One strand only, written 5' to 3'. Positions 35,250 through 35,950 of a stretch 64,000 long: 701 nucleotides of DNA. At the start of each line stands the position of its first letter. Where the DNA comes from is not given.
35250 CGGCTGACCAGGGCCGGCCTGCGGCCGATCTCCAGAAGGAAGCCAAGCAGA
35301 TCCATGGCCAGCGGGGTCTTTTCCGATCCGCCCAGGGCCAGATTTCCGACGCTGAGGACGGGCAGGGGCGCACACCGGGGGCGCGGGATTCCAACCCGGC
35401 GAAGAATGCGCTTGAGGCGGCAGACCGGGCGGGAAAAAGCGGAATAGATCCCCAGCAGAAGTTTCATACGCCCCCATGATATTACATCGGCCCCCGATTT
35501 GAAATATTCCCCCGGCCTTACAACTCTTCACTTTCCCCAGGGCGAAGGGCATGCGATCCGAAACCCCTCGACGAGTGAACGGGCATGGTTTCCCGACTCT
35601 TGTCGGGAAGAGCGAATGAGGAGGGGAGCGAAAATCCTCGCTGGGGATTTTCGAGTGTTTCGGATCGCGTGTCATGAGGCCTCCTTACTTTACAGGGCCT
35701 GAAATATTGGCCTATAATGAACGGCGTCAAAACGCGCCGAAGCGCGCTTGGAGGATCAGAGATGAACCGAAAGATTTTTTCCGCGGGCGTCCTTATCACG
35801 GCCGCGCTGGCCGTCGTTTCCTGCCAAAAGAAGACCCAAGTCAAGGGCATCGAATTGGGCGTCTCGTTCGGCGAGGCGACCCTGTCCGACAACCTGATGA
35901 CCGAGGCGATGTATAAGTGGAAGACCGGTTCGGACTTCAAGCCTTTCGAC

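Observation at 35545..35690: Structured repeat with a 12-bp perfect terminal helix and conserved core in the lpxK 5' leader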

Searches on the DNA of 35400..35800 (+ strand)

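Call 10: search_rna_families(source=window, start=35400, end=35800, threshold=evalue, max_evalue=10, show_alignments=3)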
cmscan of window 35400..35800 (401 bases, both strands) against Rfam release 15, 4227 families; matches with E-value up to 10: 1.
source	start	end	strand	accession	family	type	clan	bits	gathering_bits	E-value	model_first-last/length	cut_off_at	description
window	35730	35762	-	RF02079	STnc180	Gene; sRNA;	-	13.8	50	2.7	166-198/208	no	Enterobacterial sRNA STnc180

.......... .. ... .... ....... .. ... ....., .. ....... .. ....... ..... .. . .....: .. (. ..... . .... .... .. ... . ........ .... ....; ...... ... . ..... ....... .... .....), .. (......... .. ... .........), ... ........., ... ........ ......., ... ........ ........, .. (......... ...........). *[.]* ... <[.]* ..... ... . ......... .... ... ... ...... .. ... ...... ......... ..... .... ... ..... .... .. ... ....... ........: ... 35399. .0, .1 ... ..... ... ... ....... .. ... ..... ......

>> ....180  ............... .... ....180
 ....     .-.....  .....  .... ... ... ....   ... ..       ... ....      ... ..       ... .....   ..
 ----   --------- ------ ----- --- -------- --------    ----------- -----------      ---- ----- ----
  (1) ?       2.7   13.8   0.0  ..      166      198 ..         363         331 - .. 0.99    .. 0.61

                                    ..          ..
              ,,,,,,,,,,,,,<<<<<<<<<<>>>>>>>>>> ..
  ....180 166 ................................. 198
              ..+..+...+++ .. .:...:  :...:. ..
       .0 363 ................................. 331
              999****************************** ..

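Call 27: build_rna_model(alignment_id=A2)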
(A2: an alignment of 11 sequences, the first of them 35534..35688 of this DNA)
Model R1 built from alignment A2 (11 sequences, 180 columns); structure: RNAalifold consensus.
model positions 154; base pairs 49; branch points 1; effective number of sequences 1.21; information 0.59 bits per position. Calibrated on 0.2 Mb of random sequence (short: E-values are rough).
structure used (alignment columns):
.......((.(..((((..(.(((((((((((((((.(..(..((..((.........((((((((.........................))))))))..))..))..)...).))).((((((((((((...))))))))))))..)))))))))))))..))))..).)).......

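Call 28: search_with_rna_model(model_id=R1, source=window, max_evalue=10, filters=off)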
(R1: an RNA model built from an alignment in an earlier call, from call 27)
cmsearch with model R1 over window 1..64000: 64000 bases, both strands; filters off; matches with E-value up to 10: 69.
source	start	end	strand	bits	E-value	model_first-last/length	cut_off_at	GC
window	47617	47770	+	163.3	2.3e-37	1-154/154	no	0.65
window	35534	35687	+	151.2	1.9e-34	1-154/154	no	0.58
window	47617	47770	-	16.6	0.036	1-154/154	no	0.65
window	47550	47604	+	15.4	0.068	35-90/154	no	0.56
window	5050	5125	-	11.2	0.69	1-154/154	no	0.71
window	52575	52633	-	10.1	1.3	1-154/154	no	0.61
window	26915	27022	+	10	1.3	1-154/154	no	0.66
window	35629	35653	-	10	1.4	96-120/154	no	0.52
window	52592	52670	+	9.9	1.4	1-154/154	no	0.63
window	52951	53001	-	9.8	1.5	1-154/154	no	0.75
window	212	279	-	9.4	1.8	1-154/154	no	0.65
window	23578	23609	-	9.2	2.1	1-154/154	no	0.72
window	28691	28855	+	9.2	2.1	1-154/154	no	0.62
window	27070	27130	-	9.2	2.1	1-154/154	no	0.56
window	26752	26799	-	9.2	2.2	1-154/154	no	0.54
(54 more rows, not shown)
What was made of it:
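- Checked: With filters off, a covariance model finds the two full copies (151 and 163 bits), the truncated one, and nothing else in 64 kb (call 28).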

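Call 29: search_with_rna_model(model_id=R1, sources=[L002, L003, L006, L007, L008, L045, L058, L067, L081, L084, L098, L113, L119], max_evalue=1)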
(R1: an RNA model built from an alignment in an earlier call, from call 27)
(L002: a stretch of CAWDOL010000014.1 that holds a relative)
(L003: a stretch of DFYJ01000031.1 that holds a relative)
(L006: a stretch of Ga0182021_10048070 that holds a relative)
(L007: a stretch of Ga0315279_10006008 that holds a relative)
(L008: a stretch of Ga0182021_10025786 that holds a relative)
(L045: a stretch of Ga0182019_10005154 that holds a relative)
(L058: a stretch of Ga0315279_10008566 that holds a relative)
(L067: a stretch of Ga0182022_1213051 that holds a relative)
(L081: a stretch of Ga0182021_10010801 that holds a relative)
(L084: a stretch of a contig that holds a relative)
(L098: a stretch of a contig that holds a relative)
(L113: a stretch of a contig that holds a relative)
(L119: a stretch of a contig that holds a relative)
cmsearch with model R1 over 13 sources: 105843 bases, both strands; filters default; matches with E-value up to 1: 20.
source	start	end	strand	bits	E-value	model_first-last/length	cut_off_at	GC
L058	11118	11270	-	170.7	6.4e-39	1-154/154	no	0.6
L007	345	497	-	167.5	3.8e-38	1-154/154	no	0.61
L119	4273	4425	+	167.5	3.8e-38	1-154/154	no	0.61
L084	5156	5310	+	151.1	3.2e-34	1-154/154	no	0.64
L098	961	1115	-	151.1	3.2e-34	1-154/154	no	0.64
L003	5053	5206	+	149.9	6.4e-34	1-154/154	no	0.67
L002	3711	3864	+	148.8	1.2e-33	1-154/154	no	0.68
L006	1504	1678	-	148.3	1.5e-33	1-154/154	no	0.66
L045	2555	2729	+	148.3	1.5e-33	1-154/154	no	0.66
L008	490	664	-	144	1.6e-32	1-154/154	no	0.63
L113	1589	1734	+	125.5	4.5e-28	1-154/154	no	0.64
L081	7026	7199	-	123.7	1.2e-27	1-154/154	no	0.59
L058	11555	11713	+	116.4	6.6e-26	1-154/154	no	0.6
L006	1758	1942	+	109.3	3.5e-24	1-154/154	no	0.62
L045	2291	2475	-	109.3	3.5e-24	1-154/154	no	0.62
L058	20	199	-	103.2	9.9e-23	1-154/154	no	0.62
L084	4742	4920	+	101.4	2.7e-22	1-154/154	no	0.63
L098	1351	1529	-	101.4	2.7e-22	1-154/154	no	0.63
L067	1049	1194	-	51.5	2.5e-10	1-154/154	no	0.63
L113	1679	1705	-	15.4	0.12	95-121/154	no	0.67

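Call 30: search_with_rna_model(model_id=R1, sources=[window, L002, L003, L006, L007, L008, L058, L067, L081, L084, L113], max_evalue=0.000001, make_alignment=true)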
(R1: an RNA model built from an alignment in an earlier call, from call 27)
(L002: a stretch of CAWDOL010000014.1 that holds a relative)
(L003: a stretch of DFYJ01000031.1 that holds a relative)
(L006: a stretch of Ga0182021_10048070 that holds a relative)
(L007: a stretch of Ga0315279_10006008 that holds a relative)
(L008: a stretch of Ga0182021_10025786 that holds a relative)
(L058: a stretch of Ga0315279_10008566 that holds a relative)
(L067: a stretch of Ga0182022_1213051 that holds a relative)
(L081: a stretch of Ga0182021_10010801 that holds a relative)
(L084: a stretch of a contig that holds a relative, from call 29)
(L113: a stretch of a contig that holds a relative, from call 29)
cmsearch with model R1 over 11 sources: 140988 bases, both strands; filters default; matches with E-value up to 0.000001: 16.
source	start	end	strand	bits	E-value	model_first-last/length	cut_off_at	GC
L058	11118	11270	-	170.7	8.6e-39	1-154/154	no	0.6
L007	345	497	-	167.5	5e-38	1-154/154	no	0.61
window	47617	47770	+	163.4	4.9e-37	1-154/154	no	0.65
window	35534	35687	+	151.2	4e-34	1-154/154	no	0.58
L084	5156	5310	+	151.1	4.3e-34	1-154/154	no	0.64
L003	5053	5206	+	149.9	8.5e-34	1-154/154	no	0.67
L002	3711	3864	+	148.8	1.6e-33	1-154/154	no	0.68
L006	1504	1678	-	148.3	2e-33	1-154/154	no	0.66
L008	490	664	-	144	2.1e-32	1-154/154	no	0.63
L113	1589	1734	+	125.5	6e-28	1-154/154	no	0.64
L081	7026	7199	-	123.7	1.6e-27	1-154/154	no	0.59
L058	11555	11713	+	116.4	8.8e-26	1-154/154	no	0.6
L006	1758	1942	+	109.3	4.7e-24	1-154/154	no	0.62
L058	20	199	-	103.2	1.3e-22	1-154/154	no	0.62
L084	4742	4920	+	101.4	3.6e-22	1-154/154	no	0.63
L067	1049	1194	-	51.5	3.3e-10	1-154/154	no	0.63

Alignment A4: 16 matches aligned to the model, 195 columns, each read 5' to 3' on its own strand. Consensus structure (alignment columns), stored with it:
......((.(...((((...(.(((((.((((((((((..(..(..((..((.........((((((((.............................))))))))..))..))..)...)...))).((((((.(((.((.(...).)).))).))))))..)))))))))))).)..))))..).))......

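Call 38: search_with_rna_model(model_id=R1, sources=[L124, L125, L126, L127, L128, L129, L130], max_evalue=0.01)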
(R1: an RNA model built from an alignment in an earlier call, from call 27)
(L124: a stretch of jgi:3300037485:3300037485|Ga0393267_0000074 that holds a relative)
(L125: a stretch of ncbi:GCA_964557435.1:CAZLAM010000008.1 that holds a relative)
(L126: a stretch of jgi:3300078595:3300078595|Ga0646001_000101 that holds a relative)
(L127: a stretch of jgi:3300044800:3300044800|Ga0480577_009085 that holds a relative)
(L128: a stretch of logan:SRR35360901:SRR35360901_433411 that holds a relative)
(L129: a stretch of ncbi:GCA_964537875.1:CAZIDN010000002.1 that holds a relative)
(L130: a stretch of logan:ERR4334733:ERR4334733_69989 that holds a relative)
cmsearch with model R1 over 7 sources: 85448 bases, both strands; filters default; matches with E-value up to 0.01: 3.
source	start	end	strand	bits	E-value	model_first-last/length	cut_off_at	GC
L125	7526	7679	-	159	3.3e-36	1-154/154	no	0.64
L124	10701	10847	-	91.1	6.4e-20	1-154/154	no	0.61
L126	20589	20702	+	44.2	1.2e-08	1-111/154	3'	0.65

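Call 46: search_with_rna_model(model_id=R1, sources=[L131, L132, L133], max_evalue=0.01)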
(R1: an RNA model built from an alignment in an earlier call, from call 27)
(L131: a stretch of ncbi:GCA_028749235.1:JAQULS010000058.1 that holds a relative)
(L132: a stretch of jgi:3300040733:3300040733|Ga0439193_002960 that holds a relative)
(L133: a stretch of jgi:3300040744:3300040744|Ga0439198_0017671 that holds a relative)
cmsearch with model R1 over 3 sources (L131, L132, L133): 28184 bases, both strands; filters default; matches with E-value up to 0.01: 2.
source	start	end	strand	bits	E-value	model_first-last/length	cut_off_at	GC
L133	2740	2902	-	106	5.6e-24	1-154/154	no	0.64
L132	8896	9058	-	101.5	6.9e-23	1-154/154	no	0.64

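Call 55: search_with_rna_model(model_id=R1, sources=[L134, L135, L136, L137, L138, L139], max_evalue=0.01)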
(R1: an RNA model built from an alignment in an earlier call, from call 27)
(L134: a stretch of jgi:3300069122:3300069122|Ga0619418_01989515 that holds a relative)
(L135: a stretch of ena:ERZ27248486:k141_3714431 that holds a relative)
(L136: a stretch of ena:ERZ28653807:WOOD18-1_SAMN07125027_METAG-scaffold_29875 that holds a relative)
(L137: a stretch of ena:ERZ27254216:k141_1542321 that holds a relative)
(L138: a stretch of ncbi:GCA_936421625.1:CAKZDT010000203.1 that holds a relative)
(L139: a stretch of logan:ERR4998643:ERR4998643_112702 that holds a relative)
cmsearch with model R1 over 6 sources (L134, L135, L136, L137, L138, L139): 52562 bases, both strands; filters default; matches with E-value up to 0.01: 3.
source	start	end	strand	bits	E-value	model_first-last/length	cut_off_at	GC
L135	2858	3039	-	104.1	3.1e-23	1-154/154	no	0.62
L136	1586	1767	-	104.1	3.1e-23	1-154/154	no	0.62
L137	1085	1266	-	104.1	3.1e-23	1-154/154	no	0.62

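Call 58: search_with_rna_model(model_id=R1, sources=[window, L002, L003, L006, L007, L008, L058, L081, L084, L113, L124, L125, L132, L133, L135], max_evalue=1e-15, make_alignment=true)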
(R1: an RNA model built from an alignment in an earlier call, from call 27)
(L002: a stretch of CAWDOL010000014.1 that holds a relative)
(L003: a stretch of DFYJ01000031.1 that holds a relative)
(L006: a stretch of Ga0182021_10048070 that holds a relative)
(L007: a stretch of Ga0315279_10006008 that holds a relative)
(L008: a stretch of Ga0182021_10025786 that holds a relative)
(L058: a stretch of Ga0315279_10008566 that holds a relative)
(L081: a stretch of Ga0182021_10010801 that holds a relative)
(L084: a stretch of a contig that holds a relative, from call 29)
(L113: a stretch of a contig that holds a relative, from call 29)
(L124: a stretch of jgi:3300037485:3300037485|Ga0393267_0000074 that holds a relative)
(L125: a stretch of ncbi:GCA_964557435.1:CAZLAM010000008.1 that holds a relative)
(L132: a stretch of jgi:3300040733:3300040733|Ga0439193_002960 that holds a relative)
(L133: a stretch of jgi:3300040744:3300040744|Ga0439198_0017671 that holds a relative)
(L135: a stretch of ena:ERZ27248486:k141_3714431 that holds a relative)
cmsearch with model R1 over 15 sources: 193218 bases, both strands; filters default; matches with E-value up to 1e-15: 20.
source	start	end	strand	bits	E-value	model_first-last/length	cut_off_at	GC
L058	11118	11270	-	170.7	1.2e-38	1-154/154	no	0.6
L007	345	497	-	167.5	6.9e-38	1-154/154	no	0.61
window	47617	47770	+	163.4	6.7e-37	1-154/154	no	0.65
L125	7526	7679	-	159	7.6e-36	1-154/154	no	0.64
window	35534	35687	+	151.2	5.5e-34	1-154/154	no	0.58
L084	5156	5310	+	151.1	5.9e-34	1-154/154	no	0.64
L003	5053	5206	+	149.9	1.2e-33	1-154/154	no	0.67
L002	3711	3864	+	148.8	2.1e-33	1-154/154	no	0.68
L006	1504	1678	-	148.3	2.7e-33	1-154/154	no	0.66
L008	490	664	-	144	2.9e-32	1-154/154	no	0.63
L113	1589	1734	+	125.5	8.2e-28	1-154/154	no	0.64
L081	7026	7199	-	123.7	2.1e-27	1-154/154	no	0.59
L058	11555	11713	+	116.4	1.2e-25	1-154/154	no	0.6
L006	1758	1942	+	109.3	6.4e-24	1-154/154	no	0.62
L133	2740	2902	-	106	3.8e-23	1-154/154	no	0.64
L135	2858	3039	-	104.1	1.1e-22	1-154/154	no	0.62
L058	20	199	-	103.2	1.8e-22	1-154/154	no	0.62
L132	8896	9058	-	101.5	4.7e-22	1-154/154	no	0.64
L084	4742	4920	+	101.4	4.9e-22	1-154/154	no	0.63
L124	10701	10847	-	91.1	1.4e-19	1-154/154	no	0.61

Alignment A7: 20 matches aligned to the model, 232 columns, each read 5' to 3' on its own strand. Consensus structure (alignment columns), stored with it:
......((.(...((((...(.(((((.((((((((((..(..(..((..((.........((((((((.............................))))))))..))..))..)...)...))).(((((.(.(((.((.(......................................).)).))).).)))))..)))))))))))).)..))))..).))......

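Call 63: search_with_rna_model(model_id=R1, sources=[window, L002, L003, L006, L007, L008, L045, L058, L067, L081, L084, L113, L119, L124, L125, L126, L127, L129, L130, L131, L132, L133, L134, L135, L138, L139], max_evalue=2)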
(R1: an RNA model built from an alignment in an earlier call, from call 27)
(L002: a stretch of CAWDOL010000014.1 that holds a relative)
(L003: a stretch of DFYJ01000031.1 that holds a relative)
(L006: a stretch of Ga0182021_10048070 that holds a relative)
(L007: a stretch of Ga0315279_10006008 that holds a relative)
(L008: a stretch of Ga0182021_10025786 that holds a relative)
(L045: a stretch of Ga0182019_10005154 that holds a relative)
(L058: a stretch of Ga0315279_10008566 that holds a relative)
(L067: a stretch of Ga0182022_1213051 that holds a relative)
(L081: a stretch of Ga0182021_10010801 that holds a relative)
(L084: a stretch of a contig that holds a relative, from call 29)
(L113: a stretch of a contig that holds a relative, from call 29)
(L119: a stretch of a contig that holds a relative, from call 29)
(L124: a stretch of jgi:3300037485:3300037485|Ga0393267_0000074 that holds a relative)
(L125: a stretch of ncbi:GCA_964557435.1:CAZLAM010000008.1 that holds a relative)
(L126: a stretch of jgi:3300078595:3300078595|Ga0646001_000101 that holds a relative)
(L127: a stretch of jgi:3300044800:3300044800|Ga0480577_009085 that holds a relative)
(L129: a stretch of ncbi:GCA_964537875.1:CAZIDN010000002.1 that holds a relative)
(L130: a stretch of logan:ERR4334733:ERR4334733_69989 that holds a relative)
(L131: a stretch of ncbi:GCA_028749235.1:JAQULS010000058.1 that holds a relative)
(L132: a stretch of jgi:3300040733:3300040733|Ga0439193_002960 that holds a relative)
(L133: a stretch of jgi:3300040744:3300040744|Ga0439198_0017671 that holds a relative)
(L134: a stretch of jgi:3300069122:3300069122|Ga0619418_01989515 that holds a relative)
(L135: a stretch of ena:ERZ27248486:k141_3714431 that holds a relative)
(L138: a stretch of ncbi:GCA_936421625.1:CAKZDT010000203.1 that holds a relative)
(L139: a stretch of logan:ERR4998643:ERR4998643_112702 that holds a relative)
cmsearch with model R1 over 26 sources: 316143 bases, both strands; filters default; matches with E-value up to 2: 29.
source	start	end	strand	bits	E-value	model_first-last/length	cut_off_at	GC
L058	11118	11270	-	170.7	1.9e-38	1-154/154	no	0.6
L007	345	497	-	167.5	1.1e-37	1-154/154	no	0.61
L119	4273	4425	+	167.5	1.1e-37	1-154/154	no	0.61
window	47617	47770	+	163.4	1.1e-36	1-154/154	no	0.65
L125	7526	7679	-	159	1.2e-35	1-154/154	no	0.64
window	35534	35687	+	151.2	9.1e-34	1-154/154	no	0.58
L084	5156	5310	+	151.1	9.7e-34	1-154/154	no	0.64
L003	5053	5206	+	149.9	1.9e-33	1-154/154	no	0.67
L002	3711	3864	+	148.8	3.5e-33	1-154/154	no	0.68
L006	1504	1678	-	148.3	4.4e-33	1-154/154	no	0.66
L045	2555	2729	+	148.3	4.4e-33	1-154/154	no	0.66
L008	490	664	-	144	4.8e-32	1-154/154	no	0.63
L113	1589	1734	+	125.5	1.3e-27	1-154/154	no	0.64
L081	7026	7199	-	123.7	3.5e-27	1-154/154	no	0.59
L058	11555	11713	+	116.4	2e-25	1-154/154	no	0.6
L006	1758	1942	+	109.3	1e-23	1-154/154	no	0.62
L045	2291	2475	-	109.3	1e-23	1-154/154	no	0.62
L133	2740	2902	-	106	6.3e-23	1-154/154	no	0.64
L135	2858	3039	-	104.1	1.9e-22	1-154/154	no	0.62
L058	20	199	-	103.2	3e-22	1-154/154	no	0.62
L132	8896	9058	-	101.5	7.7e-22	1-154/154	no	0.64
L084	4742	4920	+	101.4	8e-22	1-154/154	no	0.63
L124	10701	10847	-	91.1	2.4e-19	1-154/154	no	0.61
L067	1049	1194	-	51.5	7.4e-10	1-154/154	no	0.63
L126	20589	20702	+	44.2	4.3e-08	1-111/154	3'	0.65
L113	1679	1705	-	15.4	0.35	95-121/154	no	0.67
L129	17276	17418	-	12.5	1.7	1-154/154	no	0.67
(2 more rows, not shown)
